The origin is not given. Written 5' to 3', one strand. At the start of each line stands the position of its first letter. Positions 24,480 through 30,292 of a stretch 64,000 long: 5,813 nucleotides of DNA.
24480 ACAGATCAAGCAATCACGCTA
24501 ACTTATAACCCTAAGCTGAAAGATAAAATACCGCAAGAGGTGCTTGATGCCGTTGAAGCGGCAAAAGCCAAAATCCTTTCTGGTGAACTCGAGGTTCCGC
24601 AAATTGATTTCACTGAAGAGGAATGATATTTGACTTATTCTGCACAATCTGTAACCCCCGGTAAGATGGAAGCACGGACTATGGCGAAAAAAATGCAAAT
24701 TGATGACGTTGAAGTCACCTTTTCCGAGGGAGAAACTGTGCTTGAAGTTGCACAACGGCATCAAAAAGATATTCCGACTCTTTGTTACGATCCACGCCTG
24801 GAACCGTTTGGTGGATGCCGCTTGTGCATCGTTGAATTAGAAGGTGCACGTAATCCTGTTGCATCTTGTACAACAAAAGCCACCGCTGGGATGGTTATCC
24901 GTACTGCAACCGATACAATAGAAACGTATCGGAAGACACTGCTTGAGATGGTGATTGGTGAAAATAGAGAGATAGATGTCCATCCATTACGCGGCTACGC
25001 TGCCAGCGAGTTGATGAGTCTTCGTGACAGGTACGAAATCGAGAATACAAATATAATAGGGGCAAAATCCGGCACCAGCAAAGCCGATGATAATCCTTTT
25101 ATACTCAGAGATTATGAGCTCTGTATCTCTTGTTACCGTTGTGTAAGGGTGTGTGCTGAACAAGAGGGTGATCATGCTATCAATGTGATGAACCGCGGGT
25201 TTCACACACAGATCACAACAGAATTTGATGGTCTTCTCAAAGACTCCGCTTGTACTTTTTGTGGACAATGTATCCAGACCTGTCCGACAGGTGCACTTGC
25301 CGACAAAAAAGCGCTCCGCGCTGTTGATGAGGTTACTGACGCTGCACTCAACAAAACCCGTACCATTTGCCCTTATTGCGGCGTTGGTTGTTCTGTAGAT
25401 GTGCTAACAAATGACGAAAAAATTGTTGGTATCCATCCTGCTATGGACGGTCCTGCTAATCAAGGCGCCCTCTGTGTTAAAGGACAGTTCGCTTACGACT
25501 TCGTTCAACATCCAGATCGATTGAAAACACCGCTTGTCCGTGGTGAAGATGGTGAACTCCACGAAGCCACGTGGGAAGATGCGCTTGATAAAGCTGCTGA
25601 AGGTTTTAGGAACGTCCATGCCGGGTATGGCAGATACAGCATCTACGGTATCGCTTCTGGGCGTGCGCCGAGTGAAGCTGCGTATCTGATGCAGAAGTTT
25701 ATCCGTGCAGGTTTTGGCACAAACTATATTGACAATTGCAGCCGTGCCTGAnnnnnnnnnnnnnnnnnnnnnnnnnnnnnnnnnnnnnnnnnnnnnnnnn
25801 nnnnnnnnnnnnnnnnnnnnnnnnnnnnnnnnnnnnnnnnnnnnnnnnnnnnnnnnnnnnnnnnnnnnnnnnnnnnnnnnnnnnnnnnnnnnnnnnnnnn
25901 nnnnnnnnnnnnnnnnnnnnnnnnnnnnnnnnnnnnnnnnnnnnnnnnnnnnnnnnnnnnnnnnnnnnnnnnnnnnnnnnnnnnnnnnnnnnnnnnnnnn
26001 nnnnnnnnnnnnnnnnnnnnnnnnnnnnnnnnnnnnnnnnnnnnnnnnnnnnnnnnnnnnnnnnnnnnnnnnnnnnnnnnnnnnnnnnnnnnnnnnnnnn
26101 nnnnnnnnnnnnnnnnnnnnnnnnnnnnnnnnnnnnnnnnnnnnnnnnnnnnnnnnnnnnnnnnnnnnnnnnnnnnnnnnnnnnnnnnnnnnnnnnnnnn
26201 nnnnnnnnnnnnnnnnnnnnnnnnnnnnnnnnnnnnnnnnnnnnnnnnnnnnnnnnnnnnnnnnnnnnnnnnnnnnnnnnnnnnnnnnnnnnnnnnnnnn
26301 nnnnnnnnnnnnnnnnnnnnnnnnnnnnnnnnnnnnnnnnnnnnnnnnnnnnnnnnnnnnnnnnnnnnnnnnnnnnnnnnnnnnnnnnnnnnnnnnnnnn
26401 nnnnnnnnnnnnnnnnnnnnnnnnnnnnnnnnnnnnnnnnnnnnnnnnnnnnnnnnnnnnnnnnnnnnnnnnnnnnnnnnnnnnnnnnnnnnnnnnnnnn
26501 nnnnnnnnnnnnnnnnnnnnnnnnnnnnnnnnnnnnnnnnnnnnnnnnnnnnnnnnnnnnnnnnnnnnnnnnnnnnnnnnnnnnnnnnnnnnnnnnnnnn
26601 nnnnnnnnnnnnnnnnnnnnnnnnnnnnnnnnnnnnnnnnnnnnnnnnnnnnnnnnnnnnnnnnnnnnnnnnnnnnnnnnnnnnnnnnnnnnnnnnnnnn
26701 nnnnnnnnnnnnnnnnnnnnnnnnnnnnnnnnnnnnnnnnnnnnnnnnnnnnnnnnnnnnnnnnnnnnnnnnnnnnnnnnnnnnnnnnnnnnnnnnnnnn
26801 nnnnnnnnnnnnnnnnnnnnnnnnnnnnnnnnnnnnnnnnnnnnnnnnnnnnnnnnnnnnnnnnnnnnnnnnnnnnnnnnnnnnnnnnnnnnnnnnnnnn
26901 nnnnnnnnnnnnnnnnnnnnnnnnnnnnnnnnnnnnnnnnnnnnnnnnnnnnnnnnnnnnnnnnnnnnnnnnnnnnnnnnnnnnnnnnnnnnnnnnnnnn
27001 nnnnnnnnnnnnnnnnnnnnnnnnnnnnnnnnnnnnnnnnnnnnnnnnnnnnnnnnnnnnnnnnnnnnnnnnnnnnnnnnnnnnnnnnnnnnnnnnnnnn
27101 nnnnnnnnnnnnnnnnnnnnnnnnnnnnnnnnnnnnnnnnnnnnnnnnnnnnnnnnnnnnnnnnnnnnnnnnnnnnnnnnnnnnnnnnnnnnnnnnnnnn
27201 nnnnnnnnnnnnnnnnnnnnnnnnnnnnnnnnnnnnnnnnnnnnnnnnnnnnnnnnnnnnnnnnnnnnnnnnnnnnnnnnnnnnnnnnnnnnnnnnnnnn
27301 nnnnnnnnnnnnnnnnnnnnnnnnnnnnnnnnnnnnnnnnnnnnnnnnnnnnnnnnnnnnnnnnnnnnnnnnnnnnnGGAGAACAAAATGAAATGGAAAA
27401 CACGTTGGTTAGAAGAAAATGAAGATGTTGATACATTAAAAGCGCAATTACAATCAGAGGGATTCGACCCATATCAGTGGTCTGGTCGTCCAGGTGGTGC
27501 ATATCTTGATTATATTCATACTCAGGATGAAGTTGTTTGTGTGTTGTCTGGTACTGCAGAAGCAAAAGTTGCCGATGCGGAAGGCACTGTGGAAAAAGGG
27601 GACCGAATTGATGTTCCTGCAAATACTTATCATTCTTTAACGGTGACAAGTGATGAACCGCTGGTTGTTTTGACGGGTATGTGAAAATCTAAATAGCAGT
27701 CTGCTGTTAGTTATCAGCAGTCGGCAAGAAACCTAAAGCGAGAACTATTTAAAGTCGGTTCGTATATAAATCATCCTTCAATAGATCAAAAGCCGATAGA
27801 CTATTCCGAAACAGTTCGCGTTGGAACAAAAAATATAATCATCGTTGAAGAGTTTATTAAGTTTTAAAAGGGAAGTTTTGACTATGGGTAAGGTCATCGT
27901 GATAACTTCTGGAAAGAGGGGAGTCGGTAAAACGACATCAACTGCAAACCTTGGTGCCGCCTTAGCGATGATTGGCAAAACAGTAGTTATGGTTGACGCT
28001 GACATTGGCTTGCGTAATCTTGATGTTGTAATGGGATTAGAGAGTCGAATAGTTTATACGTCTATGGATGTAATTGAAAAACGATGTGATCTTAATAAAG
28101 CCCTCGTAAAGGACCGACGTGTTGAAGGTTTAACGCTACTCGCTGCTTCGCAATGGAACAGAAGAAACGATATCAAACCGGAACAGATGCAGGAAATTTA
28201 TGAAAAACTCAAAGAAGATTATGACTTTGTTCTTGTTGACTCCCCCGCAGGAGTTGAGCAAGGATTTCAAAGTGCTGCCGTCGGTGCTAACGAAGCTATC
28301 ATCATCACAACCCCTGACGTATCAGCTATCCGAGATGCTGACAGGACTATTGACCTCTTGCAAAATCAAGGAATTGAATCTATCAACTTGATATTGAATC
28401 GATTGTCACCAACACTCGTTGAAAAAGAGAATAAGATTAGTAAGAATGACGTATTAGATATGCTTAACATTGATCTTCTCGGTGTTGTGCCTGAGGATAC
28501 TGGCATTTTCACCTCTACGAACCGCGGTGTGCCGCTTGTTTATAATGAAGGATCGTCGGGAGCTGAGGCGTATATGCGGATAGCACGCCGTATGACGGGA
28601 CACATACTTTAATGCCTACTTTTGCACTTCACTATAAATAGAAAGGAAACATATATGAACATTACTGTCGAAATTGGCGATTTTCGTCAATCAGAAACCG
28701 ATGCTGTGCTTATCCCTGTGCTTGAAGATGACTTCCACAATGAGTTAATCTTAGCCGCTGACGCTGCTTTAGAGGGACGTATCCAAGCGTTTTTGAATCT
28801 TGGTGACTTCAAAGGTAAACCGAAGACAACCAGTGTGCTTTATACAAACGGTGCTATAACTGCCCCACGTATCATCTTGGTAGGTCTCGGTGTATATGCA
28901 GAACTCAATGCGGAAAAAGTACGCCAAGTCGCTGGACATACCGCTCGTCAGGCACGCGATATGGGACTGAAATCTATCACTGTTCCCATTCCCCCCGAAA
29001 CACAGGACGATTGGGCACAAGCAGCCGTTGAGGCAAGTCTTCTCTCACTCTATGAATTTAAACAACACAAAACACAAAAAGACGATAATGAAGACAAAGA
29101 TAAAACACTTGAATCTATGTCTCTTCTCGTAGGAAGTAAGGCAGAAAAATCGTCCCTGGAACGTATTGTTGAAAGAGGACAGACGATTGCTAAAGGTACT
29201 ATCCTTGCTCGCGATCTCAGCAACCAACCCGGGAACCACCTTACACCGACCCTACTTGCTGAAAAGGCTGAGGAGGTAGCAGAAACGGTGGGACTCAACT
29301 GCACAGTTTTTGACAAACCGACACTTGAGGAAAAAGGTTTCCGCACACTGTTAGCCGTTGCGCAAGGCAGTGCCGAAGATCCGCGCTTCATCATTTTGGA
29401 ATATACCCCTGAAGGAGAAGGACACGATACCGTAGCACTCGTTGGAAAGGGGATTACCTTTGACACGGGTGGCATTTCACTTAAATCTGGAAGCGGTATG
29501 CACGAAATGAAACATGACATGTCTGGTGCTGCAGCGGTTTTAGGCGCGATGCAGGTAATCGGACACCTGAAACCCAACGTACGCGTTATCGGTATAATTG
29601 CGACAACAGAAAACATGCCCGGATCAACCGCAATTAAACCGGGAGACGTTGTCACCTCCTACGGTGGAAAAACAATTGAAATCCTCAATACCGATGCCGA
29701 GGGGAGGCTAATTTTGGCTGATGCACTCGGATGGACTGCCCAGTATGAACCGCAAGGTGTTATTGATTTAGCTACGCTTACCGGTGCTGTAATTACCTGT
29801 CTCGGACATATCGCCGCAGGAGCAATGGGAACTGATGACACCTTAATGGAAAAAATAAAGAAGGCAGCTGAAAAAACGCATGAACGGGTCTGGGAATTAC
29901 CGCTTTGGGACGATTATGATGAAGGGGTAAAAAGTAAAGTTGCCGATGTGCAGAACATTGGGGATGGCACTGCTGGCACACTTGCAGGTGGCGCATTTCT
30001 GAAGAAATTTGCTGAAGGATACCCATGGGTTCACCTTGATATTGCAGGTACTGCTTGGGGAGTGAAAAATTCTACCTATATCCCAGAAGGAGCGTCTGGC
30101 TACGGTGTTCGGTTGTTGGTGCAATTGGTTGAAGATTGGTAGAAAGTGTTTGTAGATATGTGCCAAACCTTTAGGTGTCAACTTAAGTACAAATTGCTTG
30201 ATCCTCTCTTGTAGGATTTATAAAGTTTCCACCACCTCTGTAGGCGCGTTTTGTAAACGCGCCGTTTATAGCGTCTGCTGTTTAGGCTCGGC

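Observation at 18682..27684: Contiguous locus of two LarA-family proteins, a TRAP permease lacking its binding protein, a BMP lipoprotein, Sec-FDH and a cupin: candidate uncharacterised hydroxy-acid uptake and conversion system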

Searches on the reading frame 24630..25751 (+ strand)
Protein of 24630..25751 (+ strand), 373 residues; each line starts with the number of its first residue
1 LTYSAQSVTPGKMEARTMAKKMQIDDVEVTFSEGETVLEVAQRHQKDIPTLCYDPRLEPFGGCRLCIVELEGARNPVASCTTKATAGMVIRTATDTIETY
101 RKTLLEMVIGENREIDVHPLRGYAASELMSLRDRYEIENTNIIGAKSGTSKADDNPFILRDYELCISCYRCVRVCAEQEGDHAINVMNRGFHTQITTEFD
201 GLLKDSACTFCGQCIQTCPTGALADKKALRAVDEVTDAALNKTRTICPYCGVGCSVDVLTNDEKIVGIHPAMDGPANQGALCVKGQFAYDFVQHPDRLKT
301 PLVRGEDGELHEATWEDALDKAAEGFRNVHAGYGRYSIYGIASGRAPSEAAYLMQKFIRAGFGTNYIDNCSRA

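Call 6: search_protein_families(library=pfam, proteins=[window:24630-25751:+])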
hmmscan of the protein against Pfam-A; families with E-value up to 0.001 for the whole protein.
window:24630-25751:+ (373 aa): 11 families
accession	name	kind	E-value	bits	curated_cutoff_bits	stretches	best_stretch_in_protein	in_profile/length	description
PF04879.21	Molybdop_Fe4S4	-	1.2e-20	73.7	22.7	1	242-294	3-55/55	Molybdopterin oxidoreductase Fe4S4 domain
PF13510.11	Fer2_4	-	4.9e-18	65.4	22.8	1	22-94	6-81/82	2Fe-2S iron-sulfur cluster binding domain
PF22117.2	Fer4_Nqo3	-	6.7e-13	49.1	27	1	156-223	2-66/67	NADH-quinone oxidoreductase subunit 3, ferredoxin-like domain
PF00384.28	Molybdopterin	-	1.9e-11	44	24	1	297-372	1-80/353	Molybdopterin oxidoreductase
PF12838.12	Fer4_7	-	7e-08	33.3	27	1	165-222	2-52/52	4Fe-4S dicluster domain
PF13237.11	Fer4_10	-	6.3e-07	29.7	25.5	0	158-177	2-23/53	4Fe-4S dicluster domain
PF00037.32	Fer4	-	1.1e-06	28.7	21.1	1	206-223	6-23/24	4Fe-4S binding domain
PF13187.11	Fer4_9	-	1.2e-06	28.9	27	1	165-222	2-51/52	4Fe-4S dicluster domain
PF00111.32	Fer2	-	1.4e-06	28.6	21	1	26-84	5-76/77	2Fe-2S iron-sulfur cluster binding domain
PF12837.12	Fer4_6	-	5.6e-06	26.5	25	1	158-178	2-22/24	4Fe-4S binding domain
PF14697.11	Fer4_21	-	0.00027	21.4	35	1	163-221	6-55/59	4Fe-4S dicluster domain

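Call 68: search_protein_families(library=ncbifam, proteins=[window:24681-25748:+], max_evalue=0.001)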
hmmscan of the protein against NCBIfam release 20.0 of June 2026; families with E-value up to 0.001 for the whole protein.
window:24681-25748:+ (356 aa): 39 families (the best 25 are shown)
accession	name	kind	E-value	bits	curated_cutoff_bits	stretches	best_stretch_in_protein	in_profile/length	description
TIGR01973.1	NuoG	equivalog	6e-65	220.2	470.05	2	132-351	127-335/606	NADH-quinone oxidoreductase subunit NuoG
NF005895.0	PRK07860.1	equivalog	1.5e-56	191.9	802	2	141-355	158-361/811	NADH-quinone oxidoreductase subunit G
NF040763.1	FeFe_hydrog_A6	exception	2e-54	184.9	765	1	4-218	2-217/571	NADH-dependent [FeFe] hydrogenase, group A6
NF005745.0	PRK07569.1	equivalog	3.5e-47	160.8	333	1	3-211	4-212/238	bidirectional hydrogenase complex protein HoxU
TIGR01591.1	Fdh-alpha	equivalog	8.4e-46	156.3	666.25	1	228-355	1-127/672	formate dehydrogenase subunit alpha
NF006305.0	PRK08493.1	equivalog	5.6e-36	124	591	1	4-279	3-294/819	NADH-quinone oxidoreductase subunit G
NF040762.1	Hydr_FeFe_Clost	exception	1.3e-34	119.7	900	1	4-219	2-217/572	ferredoxin hydrogenase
NF010055.0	PRK13532.1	equivalog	1.2e-23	83.3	904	1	210-355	27-178/830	nitrate reductase catalytic subunit NapA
NF047855.1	AssmNtatRedNasC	equivalog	2e-23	82.6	1100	1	225-355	20-151/708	assimilatory nitrate reductase catalytic subunit NasC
TIGR01706.1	NAPA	equivalog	1.6e-21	76.4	930.55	1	212-355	29-178/830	periplasmic nitrate reductase subunit alpha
NF009454.0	PRK12814.1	equivalog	8.6e-19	67.3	916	1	5-94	6-95/657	putative NADPH-dependent glutamate synthase small subunit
TIGR02512.1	FeFe_hydrog_A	subfamily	3.3e-16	59.1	405.95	1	141-221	2-82/375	[FeFe] hydrogenase, group A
TIGR01553.1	formate-DH-alph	equivalog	9.7e-14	50.1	814.2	1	207-309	28-136/1009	formate dehydrogenase-N subunit alpha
NF041323.1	Nitr_red_NasA_Halo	equivalog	1.1e-13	50.6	1000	1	233-352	3-121/673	assimilatory nitrate reductase NasA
NF041513.1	formate_DH_Act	exception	1.6e-13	49.4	1400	1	205-306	22-124/1067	formate dehydrogenase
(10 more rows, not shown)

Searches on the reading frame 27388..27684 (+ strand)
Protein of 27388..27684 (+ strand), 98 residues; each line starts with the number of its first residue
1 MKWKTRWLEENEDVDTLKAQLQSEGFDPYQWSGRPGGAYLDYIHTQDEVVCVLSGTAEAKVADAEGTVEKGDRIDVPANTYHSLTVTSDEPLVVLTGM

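Call 3: search_protein_families(library=pfam, proteins=[window:27388-27684:+])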
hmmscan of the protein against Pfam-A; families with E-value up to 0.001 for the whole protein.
window:27388-27684:+ (98 aa): 2 families
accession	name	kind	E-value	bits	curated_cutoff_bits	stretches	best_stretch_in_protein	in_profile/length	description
PF07883.17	Cupin_2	-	3.4e-10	39.9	27.2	1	35-96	7-68/70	Cupin domain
PF03079.20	ARD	-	0.00011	22.9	27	1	43-94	89-145/157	ARD/ARD' family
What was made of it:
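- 27388..27684 (+): Small cupin that always follows FdhA in Poribacteria. Cupin_2 E 3.4e-10 (call 3).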

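Call 20: search_protein_families(library=ncbifam, proteins=[window:27388-27684:+])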
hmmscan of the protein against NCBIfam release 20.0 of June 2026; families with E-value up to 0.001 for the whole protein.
window:27388-27684:+ (98 aa): 0 families

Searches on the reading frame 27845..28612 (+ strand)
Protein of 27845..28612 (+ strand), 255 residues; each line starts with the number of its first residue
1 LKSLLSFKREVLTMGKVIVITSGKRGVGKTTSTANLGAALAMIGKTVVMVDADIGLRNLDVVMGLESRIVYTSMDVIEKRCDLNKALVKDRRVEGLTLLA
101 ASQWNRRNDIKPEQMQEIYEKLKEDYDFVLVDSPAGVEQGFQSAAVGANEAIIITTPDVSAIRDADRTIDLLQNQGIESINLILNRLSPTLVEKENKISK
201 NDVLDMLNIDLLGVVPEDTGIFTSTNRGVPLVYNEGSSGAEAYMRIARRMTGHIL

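Call 6: search_protein_families(library=pfam, proteins=[window:27845-28612:+])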
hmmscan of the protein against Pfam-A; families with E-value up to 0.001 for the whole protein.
window:27845-28612:+ (255 aa): 10 families
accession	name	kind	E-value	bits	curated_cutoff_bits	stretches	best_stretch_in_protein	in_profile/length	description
PF10609.15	ParA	-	4.4e-21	75.9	27.1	1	15-250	3-245/246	NUBPL iron-transfer P-loop NTPase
PF01656.29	CbiA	-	1.8e-17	63.9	25.4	1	18-230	1-124/125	CobQ/CobB/MinD/ParA nucleotide binding domain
PF13614.12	AAA_31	-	4.2e-17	63.1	27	1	16-167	2-159/177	AAA domain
PF06564.18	CBP_BcsQ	-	5.8e-09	36.3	21.3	1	111-162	101-152/234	Cellulose biosynthesis protein BcsQ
PF09140.17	MipZ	-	2.2e-08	34.1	20.7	1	17-150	2-124/262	ATPase MipZ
PF00142.24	Fer4_NifH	-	2e-07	31.2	25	0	21-79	5-61/271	4Fe-4S iron sulfur cluster binding proteins, NifH/frxC family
PF02374.21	ArsA_ATPase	-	1.5e-06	28.1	24.3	1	18-53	3-38/305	Anion-transporting ATPase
PF13500.12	AAA_26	-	9.9e-05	22.7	27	0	17-218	2-191/198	AAA domain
PF13479.12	AAA_24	-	0.00025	21.4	27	1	19-133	5-72/195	AAA domain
PF16575.11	CLP1_P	-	0.00028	21.2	26.6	0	23-192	1-167/188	mRNA cleavage and polyadenylation factor CLP1 P-loop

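Call 68: search_protein_families(library=ncbifam, proteins=[window:27845-28612:+], max_evalue=0.001)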
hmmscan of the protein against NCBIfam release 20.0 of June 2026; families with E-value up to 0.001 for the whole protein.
window:27845-28612:+ (255 aa): 28 families (the best 25 are shown)
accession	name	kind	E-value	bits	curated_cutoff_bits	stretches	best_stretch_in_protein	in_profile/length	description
TIGR01968.1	minD_bact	equivalog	2.3e-98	328.7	212.9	1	16-253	2-239/261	septum site-determining protein MinD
NF008079.0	PRK10818.1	equivalog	7.9e-60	202.5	508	1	14-252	1-248/270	septum site-determining protein MinD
TIGR01969.1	minD_arch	subfamily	1.6e-51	174.9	201.75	1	17-252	2-232/251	cell division ATPase MinD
NF041136.1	MrpORP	equivalog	5.1e-18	65.5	450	1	15-248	5-246/365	iron-sulfur cluster carrier protein MrpORP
TIGR01007.1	eps_fam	subfamily_domain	7.2e-16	58.3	108.05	1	15-188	17-191/204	polysaccharide biosynthesis tyrosine autokinase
TIGR03815.1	CpaE_hom_Actino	equivalog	2.3e-15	56.6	154.45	1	13-229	109-319/340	septum site-determining protein Ssd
NF041546.1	ParA_partition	equivalog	5.7e-14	52.1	180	2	17-53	1-37/203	ParA family partition ATPase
NF008669.0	PRK11670.1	equivalog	1.1e-11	44.2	348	1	14-250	106-349/369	iron-sulfur cluster carrier protein ApbC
TIGR03018.1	pepcterm_TyrKin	hypoth_equivalog_domain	2e-11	43.7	230.65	1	10-177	30-201/207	XrtA-associated tyrosine autokinase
NF047398.1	AAA_KGGVGR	domain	2.1e-11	44.5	90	1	16-54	3-41/190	KGGVGR-motif variant AAA ATPase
TIGR03371.1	cellulose_yhjQ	equivalog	1.3e-10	41.2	157.85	1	16-229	2-219/246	cellulose biosynthesis protein BcsQ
NF008568.0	PRK11519.1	equivalog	3.1e-09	35.6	1068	1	16-186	527-697/720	tyrosine-protein kinase Wzc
TIGR01281.1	DPOR_bchL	equivalog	3.3e-09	36.5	345.15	1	20-79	4-60/268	ferredoxin:protochlorophyllide reductase (ATP-dependent) iron-sulfur ATP-binding protein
TIGR03029.1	EpsG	equivalog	1.1e-08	34.6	313.8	1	15-185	103-273/274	chain length determinant protein tyrosine kinase EpsG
TIGR01005.1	eps_transp_fam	subfamily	2.1e-07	29.6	411.7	1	16-192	547-723/754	exopolysaccharide transport protein family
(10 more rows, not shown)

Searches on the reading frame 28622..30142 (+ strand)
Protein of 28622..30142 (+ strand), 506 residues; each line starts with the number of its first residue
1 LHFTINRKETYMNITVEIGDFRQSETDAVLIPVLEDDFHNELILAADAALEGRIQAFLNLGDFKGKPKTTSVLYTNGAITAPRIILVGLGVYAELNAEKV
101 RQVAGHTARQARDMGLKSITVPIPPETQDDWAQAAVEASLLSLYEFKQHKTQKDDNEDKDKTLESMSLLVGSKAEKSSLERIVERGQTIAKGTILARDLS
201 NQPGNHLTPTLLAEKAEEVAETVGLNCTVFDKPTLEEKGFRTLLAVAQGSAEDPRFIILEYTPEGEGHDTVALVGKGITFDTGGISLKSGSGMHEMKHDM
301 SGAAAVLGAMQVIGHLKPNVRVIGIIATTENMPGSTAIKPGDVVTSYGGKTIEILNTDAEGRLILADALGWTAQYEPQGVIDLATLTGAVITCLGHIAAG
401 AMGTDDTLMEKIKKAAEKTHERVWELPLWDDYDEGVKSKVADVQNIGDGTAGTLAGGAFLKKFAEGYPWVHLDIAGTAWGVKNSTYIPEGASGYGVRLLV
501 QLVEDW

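Call 6: search_protein_families(library=pfam, proteins=[window:28622-30142:+])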
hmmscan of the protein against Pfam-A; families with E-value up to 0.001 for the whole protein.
window:28622-30142:+ (506 aa): 2 families
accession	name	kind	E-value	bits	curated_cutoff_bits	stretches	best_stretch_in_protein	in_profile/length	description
PF00883.26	Peptidase_M17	-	1.4e-122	409.2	25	1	195-500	2-310/310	Cytosol aminopeptidase family, catalytic domain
PF02789.23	Peptidase_M17_N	-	6.6e-24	84.7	23.4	1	44-153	15-129/129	Cytosol aminopeptidase family, N-terminal domain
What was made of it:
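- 28622..30142 (+): pepA (M17 leucyl aminopeptidase); last gene of the Bmp-FdhA-cupin-PepA syntenic block. Peptidase_M17 E 1.4e-122 (call 6).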
